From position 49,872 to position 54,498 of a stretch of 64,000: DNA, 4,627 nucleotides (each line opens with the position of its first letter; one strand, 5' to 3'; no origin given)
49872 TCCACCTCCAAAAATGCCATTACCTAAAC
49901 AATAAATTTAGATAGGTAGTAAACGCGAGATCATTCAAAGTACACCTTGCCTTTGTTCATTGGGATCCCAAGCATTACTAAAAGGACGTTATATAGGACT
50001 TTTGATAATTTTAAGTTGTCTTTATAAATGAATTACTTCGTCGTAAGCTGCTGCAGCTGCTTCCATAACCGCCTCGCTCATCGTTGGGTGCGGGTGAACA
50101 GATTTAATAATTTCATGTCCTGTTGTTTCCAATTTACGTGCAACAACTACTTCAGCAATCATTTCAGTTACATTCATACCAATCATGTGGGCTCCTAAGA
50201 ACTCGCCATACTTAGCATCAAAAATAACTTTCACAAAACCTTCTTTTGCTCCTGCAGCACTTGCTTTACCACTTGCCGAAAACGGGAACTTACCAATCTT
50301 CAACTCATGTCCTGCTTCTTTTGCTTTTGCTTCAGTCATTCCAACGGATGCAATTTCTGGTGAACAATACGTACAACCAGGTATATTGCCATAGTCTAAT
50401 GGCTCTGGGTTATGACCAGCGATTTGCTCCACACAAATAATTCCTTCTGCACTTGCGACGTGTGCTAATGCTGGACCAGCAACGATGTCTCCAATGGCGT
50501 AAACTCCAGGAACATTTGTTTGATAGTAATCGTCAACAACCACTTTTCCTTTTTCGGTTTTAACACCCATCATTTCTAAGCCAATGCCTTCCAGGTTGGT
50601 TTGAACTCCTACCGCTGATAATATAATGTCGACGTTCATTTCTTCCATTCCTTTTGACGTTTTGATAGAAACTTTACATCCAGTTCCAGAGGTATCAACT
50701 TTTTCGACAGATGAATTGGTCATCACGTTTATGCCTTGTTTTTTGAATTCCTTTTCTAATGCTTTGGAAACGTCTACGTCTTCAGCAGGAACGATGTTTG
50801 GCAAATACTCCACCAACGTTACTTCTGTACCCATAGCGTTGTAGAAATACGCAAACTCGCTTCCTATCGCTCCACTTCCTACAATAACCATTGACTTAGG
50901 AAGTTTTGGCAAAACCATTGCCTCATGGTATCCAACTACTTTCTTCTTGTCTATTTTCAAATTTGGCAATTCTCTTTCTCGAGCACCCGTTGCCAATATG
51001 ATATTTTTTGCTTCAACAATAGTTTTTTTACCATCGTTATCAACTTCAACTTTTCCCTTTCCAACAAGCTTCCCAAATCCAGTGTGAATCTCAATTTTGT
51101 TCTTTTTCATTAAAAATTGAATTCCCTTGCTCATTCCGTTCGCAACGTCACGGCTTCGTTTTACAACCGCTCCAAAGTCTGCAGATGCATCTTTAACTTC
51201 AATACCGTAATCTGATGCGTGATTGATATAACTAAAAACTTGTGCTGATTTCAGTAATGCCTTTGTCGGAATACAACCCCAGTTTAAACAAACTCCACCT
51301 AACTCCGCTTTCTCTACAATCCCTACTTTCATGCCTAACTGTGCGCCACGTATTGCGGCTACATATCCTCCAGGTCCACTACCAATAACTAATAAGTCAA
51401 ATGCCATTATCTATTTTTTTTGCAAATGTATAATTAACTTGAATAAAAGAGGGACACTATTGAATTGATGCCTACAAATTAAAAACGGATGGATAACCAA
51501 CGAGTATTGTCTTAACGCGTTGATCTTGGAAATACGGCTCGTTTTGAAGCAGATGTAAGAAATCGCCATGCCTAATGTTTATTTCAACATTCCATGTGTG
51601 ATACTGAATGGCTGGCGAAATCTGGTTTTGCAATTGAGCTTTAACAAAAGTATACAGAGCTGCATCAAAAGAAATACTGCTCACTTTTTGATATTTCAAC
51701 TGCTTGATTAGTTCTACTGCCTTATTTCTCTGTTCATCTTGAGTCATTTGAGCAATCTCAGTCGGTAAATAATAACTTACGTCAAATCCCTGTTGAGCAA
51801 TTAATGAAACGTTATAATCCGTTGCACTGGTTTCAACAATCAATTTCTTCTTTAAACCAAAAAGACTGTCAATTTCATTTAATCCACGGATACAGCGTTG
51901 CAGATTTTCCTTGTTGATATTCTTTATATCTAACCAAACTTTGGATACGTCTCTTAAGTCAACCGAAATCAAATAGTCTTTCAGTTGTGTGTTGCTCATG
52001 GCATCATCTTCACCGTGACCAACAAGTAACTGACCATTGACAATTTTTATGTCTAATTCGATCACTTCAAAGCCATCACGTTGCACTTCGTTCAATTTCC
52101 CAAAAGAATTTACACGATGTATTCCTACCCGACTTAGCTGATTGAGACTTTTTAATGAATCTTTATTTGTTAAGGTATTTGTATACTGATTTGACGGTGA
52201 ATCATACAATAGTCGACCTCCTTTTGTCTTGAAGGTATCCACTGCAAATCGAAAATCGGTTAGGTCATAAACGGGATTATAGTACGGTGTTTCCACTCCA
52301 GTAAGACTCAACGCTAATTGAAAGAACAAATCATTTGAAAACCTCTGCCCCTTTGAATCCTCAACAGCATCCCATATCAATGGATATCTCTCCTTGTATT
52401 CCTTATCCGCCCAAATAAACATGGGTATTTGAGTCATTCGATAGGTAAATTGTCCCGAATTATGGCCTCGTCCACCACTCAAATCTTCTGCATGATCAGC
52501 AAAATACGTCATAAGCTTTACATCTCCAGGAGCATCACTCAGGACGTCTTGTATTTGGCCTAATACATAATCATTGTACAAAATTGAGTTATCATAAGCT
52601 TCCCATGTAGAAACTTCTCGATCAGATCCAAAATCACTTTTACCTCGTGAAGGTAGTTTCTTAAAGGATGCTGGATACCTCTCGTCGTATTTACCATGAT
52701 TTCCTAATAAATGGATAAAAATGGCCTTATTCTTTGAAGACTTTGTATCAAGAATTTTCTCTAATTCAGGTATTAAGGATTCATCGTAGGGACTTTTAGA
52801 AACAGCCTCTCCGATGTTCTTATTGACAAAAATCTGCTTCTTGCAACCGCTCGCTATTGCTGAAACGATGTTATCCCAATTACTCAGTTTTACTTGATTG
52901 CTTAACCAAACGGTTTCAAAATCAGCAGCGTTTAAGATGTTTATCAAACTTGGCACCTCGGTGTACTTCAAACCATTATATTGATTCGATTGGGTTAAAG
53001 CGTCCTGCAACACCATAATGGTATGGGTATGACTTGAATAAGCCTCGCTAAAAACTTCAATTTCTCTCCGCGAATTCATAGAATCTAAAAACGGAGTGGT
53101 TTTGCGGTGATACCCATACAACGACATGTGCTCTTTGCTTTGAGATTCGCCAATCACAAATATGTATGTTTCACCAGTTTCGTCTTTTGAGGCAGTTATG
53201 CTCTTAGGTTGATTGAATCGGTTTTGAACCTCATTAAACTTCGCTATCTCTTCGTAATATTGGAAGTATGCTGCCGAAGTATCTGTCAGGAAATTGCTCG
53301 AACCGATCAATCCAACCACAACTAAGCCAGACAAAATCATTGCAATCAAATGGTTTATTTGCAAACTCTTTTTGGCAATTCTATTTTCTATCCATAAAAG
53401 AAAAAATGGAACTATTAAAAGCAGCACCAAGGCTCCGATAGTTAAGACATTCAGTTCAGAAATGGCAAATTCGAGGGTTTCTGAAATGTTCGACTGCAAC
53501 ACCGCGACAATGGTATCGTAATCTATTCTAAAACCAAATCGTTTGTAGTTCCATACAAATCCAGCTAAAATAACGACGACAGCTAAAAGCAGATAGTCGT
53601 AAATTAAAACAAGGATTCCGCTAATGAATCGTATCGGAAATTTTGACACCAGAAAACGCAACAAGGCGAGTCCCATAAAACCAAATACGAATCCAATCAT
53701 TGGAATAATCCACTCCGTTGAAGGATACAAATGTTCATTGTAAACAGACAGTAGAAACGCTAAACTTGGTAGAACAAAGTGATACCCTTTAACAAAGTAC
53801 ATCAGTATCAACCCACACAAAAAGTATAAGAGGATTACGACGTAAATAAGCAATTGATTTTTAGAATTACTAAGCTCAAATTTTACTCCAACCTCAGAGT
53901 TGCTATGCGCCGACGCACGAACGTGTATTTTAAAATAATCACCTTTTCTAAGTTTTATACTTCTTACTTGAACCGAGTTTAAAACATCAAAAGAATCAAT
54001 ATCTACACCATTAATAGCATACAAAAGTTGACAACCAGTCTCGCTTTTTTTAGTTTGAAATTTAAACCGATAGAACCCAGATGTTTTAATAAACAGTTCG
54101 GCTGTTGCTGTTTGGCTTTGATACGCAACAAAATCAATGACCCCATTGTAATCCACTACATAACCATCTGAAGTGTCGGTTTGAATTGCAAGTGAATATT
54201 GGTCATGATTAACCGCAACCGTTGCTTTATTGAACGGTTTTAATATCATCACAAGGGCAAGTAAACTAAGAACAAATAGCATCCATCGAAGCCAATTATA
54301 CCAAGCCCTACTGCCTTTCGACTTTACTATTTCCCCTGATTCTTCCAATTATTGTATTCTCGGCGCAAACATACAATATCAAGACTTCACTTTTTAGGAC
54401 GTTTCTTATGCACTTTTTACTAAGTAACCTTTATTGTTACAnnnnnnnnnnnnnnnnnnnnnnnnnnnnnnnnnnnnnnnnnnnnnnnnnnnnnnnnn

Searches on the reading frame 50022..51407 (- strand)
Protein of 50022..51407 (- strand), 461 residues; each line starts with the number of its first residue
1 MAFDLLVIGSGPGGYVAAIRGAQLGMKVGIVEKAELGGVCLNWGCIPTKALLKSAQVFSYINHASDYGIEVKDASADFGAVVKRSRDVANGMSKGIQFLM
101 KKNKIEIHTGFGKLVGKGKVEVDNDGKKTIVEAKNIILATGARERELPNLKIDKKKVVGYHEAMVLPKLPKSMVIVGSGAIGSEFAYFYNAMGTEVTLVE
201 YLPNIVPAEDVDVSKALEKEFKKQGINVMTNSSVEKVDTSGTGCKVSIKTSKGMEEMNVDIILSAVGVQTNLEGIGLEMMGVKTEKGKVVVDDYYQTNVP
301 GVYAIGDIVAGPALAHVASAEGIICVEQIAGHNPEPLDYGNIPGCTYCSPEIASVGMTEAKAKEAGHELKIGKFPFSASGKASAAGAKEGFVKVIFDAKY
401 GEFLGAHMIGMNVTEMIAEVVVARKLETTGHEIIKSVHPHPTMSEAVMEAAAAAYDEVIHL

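Call 5: search_protein_families(library=pfam, proteins=[window:50022-51407:-])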
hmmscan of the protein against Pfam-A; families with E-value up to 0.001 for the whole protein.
window:50022-51407:- (461 aa): 11 families
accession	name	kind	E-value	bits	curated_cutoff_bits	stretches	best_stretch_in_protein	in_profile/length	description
PF07992.20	Pyr_redox_2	-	1.6e-69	235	26.1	1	3-322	1-291/291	Pyridine nucleotide-disulphide oxidoreductase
PF02852.28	Pyr_redox_dim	-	3.8e-37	127.3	25.3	1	342-451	1-110/110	Pyridine nucleotide-disulphide oxidoreductase, dimerisation domain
PF00070.33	Pyr_redox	-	2.4e-23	82.9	22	1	173-251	2-80/82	Pyridine nucleotide-disulphide oxidoreductase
PF13738.12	Pyr_redox_3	-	2.1e-15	57.2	30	1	6-306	1-305/305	Pyridine nucleotide-disulphide oxidoreductase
PF00890.30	FAD_binding_2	-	5.7e-08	32.8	20.4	1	4-43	1-40/414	FAD binding domain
PF13450.12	NAD_binding_8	-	2.3e-07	31.4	21.9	0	7-42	1-37/68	NAD(P)-binding Rossmann-like domain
PF01134.28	GIDA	-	4.4e-07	29.7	22.1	1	4-142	1-150/391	Glucose inhibited division protein A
PF01266.30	DAO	-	4.4e-06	26.9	27.9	0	212-274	150-209/353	FAD dependent oxidoreductase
PF12831.13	FAD_oxidored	-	4.4e-06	26.7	27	1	4-40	1-38/416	FAD dependent oxidoreductase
PF03486.20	HI0933_like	-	5.9e-05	23.1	50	0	4-35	2-33/244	HI0933-like protein Rossmann domain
PF13434.12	Lys_Orn_oxgnase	-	0.0002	21.1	21.3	0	88-210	104-230/339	L-lysine 6-monooxygenase/L-ornithine 5-monooxygenase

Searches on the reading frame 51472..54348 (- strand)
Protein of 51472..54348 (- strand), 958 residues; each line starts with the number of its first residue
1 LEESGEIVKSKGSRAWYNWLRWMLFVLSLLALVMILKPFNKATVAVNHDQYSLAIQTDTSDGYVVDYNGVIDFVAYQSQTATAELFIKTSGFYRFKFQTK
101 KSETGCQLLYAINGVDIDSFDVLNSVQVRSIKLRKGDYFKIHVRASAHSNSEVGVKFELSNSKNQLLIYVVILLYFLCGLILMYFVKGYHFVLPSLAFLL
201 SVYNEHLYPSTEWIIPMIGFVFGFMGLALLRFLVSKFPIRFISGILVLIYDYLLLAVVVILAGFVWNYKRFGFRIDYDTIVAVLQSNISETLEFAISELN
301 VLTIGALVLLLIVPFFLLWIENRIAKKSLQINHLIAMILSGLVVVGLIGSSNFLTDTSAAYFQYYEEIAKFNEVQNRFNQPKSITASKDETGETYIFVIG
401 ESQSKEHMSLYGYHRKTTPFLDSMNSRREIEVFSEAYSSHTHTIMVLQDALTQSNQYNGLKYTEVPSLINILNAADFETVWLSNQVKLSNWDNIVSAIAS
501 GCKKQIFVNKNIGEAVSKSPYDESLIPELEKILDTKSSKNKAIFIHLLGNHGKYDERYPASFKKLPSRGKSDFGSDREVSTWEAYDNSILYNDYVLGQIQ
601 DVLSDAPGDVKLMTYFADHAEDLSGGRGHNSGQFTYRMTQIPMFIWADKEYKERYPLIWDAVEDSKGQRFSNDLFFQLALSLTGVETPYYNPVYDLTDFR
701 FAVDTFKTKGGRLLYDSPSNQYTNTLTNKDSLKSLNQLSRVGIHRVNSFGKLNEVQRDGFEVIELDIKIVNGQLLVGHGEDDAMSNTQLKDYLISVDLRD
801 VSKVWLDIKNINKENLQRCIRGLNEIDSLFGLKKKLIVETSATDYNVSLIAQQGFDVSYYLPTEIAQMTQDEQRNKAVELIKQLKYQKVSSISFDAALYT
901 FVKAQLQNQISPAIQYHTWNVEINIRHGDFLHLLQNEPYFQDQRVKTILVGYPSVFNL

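Call 5: search_protein_families(library=pfam, proteins=[window:51472-54348:-])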
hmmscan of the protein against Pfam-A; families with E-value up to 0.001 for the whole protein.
window:51472-54348:- (958 aa): 2 families
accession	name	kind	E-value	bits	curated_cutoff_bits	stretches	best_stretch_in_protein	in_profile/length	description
PF00884.28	Sulfatase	-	3e-41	142.1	25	1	394-675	2-292/301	Sulfatase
PF08019.17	EptA_B_N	-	0.00033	21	22.3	1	252-366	20-129/152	Phosphoethanolamine transferase EptA/EptB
